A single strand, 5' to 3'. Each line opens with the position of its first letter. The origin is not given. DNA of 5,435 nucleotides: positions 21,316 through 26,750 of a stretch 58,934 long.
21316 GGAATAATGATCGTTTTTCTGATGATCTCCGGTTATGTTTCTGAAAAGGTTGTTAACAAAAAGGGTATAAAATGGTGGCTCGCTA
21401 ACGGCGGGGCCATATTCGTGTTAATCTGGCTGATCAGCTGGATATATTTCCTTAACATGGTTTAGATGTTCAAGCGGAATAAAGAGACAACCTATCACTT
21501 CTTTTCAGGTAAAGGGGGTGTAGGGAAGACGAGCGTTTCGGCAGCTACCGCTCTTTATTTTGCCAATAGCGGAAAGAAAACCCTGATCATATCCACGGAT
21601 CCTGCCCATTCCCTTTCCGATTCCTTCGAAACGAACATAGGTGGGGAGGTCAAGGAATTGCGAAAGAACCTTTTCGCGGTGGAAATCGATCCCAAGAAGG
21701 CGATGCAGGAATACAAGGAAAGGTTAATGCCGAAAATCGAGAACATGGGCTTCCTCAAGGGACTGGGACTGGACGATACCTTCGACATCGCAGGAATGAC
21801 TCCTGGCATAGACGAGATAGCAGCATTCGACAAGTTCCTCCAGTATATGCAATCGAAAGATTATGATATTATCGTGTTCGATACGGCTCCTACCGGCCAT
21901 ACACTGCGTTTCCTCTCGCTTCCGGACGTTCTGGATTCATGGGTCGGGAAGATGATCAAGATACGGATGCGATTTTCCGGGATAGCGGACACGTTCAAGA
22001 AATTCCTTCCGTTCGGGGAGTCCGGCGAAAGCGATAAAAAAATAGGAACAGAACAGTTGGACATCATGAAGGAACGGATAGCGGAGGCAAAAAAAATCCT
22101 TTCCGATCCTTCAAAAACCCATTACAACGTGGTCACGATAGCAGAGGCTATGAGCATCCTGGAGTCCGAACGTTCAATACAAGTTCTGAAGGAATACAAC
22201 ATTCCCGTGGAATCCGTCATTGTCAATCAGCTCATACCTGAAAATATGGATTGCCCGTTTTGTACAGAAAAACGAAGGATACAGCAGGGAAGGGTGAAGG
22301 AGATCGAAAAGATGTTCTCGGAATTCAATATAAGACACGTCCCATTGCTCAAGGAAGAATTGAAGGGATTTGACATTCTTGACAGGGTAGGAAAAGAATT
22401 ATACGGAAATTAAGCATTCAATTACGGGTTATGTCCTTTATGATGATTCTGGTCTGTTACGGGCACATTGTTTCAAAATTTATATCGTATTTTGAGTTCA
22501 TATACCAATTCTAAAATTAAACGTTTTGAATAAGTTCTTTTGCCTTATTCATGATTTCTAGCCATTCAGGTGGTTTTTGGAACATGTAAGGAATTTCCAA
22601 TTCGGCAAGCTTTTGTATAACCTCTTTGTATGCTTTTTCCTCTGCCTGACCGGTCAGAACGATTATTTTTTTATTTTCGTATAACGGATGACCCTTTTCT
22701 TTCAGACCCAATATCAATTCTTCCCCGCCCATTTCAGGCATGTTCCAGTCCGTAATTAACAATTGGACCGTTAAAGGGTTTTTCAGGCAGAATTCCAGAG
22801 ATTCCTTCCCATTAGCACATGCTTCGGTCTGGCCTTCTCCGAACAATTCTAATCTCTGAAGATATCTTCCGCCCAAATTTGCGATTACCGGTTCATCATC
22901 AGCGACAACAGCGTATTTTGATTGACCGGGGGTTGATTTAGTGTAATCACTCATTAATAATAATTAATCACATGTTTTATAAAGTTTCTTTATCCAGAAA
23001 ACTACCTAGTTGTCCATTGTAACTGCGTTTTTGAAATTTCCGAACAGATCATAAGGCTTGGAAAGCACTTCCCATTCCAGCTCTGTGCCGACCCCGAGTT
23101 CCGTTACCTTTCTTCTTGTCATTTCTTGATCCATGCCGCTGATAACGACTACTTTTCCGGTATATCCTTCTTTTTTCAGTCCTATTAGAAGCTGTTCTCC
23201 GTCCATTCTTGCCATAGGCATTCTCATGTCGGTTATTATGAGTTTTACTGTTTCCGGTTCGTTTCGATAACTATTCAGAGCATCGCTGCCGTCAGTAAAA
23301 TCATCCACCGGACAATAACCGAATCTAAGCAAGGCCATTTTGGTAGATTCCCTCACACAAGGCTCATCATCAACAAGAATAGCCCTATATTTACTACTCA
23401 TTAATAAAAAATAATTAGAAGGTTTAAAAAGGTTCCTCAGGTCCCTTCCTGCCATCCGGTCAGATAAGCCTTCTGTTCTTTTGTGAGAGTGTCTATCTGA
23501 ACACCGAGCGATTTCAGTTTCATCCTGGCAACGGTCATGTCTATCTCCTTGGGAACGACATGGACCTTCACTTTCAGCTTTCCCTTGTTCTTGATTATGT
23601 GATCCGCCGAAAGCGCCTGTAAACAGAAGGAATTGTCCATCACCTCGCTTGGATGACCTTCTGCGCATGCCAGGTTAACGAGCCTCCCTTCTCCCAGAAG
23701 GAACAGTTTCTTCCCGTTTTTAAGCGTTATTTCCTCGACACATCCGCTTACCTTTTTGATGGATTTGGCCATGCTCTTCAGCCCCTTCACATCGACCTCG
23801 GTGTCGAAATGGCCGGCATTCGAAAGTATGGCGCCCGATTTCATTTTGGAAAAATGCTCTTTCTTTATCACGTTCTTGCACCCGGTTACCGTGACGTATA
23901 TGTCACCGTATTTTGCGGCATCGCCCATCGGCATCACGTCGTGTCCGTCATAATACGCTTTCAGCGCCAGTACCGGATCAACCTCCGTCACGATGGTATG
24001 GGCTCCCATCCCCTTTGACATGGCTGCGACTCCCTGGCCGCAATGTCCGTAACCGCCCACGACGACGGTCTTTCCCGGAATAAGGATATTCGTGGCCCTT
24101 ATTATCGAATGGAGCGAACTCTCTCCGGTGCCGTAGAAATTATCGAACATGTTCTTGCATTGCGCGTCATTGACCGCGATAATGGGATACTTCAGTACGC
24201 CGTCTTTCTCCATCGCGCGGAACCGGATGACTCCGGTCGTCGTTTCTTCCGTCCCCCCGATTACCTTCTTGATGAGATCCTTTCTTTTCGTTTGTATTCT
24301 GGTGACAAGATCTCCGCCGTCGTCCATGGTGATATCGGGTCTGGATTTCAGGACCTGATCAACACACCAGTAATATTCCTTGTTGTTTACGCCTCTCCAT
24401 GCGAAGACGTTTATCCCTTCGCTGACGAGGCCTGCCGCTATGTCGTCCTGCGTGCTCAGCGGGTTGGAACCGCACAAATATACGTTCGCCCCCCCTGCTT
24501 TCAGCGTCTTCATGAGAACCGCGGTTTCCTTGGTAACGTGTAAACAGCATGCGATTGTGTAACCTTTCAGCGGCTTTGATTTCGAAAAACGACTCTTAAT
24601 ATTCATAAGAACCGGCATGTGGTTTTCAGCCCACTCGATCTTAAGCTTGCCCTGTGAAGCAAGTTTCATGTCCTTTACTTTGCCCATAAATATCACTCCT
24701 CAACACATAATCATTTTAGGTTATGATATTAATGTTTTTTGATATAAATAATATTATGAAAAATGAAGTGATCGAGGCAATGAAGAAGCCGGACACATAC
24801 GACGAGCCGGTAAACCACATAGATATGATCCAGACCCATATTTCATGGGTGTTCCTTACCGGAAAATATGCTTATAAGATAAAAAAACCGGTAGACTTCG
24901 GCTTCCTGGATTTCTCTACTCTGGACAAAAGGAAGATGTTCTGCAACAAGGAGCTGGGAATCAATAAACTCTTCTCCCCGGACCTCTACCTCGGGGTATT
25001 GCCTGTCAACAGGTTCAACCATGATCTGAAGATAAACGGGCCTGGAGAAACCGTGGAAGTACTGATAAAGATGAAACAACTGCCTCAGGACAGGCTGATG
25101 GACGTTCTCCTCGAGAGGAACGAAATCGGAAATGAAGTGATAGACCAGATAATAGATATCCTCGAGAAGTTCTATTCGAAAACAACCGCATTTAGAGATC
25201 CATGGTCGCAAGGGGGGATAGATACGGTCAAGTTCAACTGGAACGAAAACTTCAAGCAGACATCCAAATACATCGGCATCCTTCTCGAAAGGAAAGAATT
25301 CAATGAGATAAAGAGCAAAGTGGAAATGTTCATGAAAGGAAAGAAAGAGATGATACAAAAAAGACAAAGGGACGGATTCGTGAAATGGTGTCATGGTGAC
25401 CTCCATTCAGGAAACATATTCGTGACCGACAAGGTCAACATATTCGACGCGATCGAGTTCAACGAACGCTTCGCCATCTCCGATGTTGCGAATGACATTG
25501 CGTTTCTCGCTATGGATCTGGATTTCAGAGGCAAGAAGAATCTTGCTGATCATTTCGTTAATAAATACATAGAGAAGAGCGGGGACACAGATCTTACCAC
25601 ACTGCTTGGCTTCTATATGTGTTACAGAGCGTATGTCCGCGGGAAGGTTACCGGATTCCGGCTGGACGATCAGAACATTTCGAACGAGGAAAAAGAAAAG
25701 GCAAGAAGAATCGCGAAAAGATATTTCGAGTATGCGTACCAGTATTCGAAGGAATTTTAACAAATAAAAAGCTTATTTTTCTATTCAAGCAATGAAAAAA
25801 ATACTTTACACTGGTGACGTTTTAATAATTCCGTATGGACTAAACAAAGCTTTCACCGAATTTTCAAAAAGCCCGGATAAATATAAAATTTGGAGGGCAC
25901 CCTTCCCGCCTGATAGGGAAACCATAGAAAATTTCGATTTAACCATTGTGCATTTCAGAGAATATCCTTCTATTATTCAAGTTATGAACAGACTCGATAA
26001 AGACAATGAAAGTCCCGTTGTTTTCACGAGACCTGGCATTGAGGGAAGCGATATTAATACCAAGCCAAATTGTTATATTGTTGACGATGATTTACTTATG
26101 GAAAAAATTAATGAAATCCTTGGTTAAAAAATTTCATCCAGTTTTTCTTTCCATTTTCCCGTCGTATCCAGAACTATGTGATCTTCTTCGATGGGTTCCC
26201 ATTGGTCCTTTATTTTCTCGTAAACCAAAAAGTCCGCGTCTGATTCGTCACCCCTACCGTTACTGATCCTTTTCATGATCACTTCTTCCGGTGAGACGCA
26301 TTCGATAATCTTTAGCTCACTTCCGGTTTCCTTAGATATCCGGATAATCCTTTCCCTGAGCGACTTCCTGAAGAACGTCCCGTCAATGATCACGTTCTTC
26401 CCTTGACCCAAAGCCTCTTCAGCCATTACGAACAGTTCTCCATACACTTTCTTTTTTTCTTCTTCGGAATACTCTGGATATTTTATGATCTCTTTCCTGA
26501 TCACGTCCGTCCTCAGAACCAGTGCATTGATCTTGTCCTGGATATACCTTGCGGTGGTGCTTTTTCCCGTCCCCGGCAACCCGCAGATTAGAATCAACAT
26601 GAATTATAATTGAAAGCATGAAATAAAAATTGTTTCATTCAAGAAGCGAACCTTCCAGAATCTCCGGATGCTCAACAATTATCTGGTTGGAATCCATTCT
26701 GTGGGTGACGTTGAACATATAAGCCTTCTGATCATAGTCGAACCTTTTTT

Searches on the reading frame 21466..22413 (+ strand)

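Call 9: search_protein_families(library=pfam, proteins=[window:21466-22413:+])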
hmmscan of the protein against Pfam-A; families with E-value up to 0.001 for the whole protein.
window:21466-22413:+ (315 aa): 6 families
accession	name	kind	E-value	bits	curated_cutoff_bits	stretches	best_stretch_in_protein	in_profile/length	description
PF02374.21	ArsA_ATPase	-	8.3e-103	344.2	24.3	1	9-313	2-304/305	Anion-transporting ATPase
PF13614.12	AAA_31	-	7.1e-11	42.8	27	1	13-147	7-132/177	AAA domain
PF01656.29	CbiA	-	3.9e-10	40.2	25.4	1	13-260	4-87/125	CobQ/CobB/MinD/ParA nucleotide binding domain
PF10609.15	ParA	-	9.6e-10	38.7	27.1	1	12-45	8-41/246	NUBPL iron-transfer P-loop NTPase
PF00448.28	SRP54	-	0.00017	21.7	22.7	0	10-45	3-38/196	SRP54-type protein, GTPase domain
PF00142.24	Fer4_NifH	-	0.00023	21.2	25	1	13-49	5-41/271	4Fe-4S iron sulfur cluster binding proteins, NifH/frxC family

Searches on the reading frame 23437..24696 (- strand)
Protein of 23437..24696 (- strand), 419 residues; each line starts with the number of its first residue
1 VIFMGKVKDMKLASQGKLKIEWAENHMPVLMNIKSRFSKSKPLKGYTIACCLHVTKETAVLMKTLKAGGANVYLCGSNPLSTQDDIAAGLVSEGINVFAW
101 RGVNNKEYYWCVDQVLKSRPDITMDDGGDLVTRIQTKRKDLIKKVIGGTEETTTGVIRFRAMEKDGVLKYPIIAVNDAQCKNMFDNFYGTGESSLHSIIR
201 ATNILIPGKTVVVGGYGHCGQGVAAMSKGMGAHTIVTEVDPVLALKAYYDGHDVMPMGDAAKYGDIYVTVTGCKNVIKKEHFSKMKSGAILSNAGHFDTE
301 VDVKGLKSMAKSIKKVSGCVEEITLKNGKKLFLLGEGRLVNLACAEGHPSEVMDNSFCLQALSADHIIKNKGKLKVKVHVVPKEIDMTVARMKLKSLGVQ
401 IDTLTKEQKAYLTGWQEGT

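Call 9: search_protein_families(library=pfam, proteins=[window:23437-24696:-])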
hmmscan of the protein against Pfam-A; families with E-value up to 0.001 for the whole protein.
window:23437-24696:- (419 aa): 4 families
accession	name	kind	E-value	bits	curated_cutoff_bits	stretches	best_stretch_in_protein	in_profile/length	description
PF05221.23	AdoHcyase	-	3.1e-70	237.1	25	2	6-136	3-138/299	S-adenosyl-L-homocysteine hydrolase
PF00670.27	AdoHcyase_NAD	-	2.8e-53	180.8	27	1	186-347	1-162/162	S-adenosyl-L-homocysteine hydrolase, NAD binding domain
PF02826.25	2-Hacid_dh_C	-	8.8e-08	32.2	25.1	1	206-295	34-127/178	D-isomer specific 2-hydroxyacid dehydrogenase, NAD binding domain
PF07991.19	KARI_N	-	0.00092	19.3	20.6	0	206-298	2-98/165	Acetohydroxy acid isomeroreductase, NADPH-binding domain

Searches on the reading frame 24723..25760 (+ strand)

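Call 9: search_protein_families(library=pfam, proteins=[window:24723-25760:+])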
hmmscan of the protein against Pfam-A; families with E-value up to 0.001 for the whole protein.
window:24723-25760:+ (345 aa): 1 family
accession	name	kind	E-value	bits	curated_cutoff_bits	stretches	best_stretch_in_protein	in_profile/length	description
PF01636.29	APH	-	0.00017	21.9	23.2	1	217-283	165-230/239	Phosphotransferase enzyme family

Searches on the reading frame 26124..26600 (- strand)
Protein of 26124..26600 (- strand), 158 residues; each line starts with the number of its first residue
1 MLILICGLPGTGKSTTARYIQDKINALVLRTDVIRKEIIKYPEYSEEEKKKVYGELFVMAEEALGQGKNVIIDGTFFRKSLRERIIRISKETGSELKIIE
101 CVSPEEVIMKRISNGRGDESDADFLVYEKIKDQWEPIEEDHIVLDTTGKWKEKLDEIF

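Call 9: search_protein_families(library=pfam, proteins=[window:26124-26600:-])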
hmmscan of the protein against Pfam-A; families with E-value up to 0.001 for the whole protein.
window:26124-26600:- (158 aa): 9 families
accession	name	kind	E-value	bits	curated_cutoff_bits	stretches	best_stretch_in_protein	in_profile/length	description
PF13671.12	AAA_33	-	1.5e-24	87.4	27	1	2-135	1-141/143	AAA domain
PF08433.16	KTI12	-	4.7e-17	62.8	22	1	1-129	1-132/271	Chromatin associated protein KTI12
PF06414.18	Zeta_toxin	-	1.4e-10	41.4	22.3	1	2-107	18-135/199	Zeta toxin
PF13207.12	AAA_17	-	8.3e-10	39.5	27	1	7-121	2-128/136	AAA domain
PF13238.12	AAA_18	-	1.5e-07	32.4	29.4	1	3-76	1-81/128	AAA domain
PF13401.12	AAA_22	-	1.4e-05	25.8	27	1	2-97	7-88/130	AAA domain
PF00406.28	ADK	-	5.2e-05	23.9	26.8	1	5-132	1-123/151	Adenylate kinase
PF00004.35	AAA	-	0.00083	20.3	21.2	0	3-52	1-49/131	ATPase family associated with various cellular activities (AAA)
PF01583.26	APS_kinase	-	0.00093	19.7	21.1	0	2-90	4-97/152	Adenylylsulphate kinase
